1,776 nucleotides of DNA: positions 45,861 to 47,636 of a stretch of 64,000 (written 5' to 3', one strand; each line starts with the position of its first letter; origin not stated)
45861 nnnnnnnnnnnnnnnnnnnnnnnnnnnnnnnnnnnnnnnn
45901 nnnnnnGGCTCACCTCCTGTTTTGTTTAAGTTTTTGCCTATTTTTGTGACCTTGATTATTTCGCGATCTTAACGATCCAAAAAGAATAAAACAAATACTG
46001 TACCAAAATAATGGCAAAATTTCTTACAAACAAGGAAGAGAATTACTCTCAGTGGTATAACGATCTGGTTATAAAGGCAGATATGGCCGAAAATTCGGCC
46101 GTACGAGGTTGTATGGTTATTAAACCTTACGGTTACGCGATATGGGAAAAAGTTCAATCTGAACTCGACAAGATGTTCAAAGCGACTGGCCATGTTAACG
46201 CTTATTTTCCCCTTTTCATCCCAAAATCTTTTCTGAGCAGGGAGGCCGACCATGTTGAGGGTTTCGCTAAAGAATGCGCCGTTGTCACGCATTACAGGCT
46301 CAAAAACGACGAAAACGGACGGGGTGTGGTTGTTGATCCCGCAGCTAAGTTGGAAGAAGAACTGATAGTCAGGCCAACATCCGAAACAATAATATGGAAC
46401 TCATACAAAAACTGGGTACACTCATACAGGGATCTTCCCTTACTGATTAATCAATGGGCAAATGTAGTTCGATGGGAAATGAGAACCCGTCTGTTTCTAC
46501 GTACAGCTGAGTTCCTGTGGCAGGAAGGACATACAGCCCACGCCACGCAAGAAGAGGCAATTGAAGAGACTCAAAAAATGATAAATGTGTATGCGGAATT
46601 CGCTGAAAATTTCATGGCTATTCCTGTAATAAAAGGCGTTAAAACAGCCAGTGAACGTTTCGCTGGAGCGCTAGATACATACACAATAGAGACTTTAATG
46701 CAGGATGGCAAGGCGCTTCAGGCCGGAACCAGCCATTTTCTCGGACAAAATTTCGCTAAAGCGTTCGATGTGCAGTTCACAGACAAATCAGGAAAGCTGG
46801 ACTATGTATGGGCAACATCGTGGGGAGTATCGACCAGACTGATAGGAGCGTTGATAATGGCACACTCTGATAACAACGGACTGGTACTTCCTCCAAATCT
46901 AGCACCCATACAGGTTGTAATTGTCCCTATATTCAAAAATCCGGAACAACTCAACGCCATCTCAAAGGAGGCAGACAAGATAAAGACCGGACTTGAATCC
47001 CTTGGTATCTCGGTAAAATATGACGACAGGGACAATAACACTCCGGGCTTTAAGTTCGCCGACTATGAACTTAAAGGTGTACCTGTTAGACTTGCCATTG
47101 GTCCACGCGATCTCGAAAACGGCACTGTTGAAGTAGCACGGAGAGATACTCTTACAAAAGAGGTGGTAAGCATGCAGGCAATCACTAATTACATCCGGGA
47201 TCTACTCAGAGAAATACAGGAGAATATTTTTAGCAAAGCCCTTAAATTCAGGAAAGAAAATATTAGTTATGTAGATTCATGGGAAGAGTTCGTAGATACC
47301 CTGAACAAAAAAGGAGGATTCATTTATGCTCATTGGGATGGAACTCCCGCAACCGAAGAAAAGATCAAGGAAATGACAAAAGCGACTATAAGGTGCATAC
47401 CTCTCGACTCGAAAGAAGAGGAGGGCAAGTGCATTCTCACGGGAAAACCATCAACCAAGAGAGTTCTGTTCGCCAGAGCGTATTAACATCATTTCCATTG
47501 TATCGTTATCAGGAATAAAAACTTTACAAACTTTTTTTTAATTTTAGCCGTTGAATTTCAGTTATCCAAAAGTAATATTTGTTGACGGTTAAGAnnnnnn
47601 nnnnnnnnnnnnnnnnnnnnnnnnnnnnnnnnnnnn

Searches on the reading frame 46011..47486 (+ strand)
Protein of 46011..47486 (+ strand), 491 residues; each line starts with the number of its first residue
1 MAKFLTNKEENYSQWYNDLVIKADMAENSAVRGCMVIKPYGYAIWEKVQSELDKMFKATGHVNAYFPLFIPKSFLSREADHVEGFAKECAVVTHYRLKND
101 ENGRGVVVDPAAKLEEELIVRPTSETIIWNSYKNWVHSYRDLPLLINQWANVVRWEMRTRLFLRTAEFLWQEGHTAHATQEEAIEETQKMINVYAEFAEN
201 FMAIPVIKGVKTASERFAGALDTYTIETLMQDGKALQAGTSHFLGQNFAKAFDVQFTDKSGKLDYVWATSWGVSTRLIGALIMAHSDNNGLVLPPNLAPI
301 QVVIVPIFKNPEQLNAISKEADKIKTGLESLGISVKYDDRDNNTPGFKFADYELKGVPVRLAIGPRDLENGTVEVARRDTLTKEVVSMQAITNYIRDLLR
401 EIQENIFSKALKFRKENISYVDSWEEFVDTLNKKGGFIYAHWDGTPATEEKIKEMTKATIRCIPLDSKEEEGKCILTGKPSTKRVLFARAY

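Call 79: search_protein_families(library=ncbifam, proteins=[window:46011-47486:+], max_evalue=1e-10)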
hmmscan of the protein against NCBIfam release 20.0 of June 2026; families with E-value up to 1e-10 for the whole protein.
window:46011-47486:+ (491 aa): 7 families
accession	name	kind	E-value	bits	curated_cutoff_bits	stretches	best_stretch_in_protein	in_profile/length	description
TIGR00408.1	proS_fam_I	equivalog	5.5e-171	569.6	437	1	6-491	2-475/475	proline--tRNA ligase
NF006625.0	PRK09194.1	equivalog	8e-40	137.3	558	1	238-395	405-558/559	proline--tRNA ligase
NF008979.1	PRK12325.1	exception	1.6e-39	136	550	1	230-395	274-436/437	proline--tRNA ligase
TIGR00409.1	proS_fam_II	equivalog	1.3e-37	130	306.7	1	233-396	406-566/568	proline--tRNA ligase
TIGR00418.1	thrS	equivalog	1.6e-15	57.1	383.65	0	247-396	421-562/565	threonine--tRNA ligase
NF003211.1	PRK04173.1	equivalog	5.2e-14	52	312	1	115-395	160-454/454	glycine--tRNA ligase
NF003068.0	PRK03991.1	equivalog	4.3e-12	45.2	484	0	248-400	441-593/613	threonine--tRNA ligase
